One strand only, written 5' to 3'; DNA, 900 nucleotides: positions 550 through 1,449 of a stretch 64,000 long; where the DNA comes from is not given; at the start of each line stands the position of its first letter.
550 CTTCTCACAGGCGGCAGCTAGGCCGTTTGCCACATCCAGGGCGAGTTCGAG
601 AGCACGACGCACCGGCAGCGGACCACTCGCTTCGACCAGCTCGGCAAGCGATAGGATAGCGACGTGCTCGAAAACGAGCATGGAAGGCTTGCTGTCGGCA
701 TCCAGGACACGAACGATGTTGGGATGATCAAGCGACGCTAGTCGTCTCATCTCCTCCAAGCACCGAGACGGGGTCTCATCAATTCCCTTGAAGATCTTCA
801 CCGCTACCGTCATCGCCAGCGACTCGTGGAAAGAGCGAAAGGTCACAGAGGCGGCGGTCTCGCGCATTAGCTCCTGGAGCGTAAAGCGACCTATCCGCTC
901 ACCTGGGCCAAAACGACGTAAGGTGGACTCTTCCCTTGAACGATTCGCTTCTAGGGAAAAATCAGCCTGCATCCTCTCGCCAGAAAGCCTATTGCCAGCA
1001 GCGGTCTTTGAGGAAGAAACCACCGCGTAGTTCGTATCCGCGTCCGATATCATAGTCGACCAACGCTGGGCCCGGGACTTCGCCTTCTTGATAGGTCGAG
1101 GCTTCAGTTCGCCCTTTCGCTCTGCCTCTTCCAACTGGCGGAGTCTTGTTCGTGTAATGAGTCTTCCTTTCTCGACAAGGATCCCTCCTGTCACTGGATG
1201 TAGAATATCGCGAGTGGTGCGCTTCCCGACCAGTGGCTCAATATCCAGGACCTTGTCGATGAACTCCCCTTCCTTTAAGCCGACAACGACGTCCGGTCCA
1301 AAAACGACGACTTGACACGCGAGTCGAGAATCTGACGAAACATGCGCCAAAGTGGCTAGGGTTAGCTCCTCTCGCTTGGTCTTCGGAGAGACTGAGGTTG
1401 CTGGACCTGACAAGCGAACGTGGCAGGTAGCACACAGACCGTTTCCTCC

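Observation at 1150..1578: Paralogous ferredoxin-plus-extension module, found free-standing (8562-9041) and fused to a pseudokinase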

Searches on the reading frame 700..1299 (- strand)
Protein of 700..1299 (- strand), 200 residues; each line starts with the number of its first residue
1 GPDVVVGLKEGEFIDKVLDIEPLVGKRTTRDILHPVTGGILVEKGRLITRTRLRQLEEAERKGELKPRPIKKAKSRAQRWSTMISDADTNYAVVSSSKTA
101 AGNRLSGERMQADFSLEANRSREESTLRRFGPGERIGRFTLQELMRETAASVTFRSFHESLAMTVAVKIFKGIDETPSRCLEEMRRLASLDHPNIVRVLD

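Call 88: find_related_loci(query=window:700-1299:-, collection=metagenome_contigs, flank=3000)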
Query window:700-1299:- (200 aa) in metagenome_contigs; peptide patterns used: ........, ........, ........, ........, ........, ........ (x = any residue, [..] = any of these).
509 stretches matched a pattern, but none encodes a relative of the query by tblastn (E <= 1e-3).
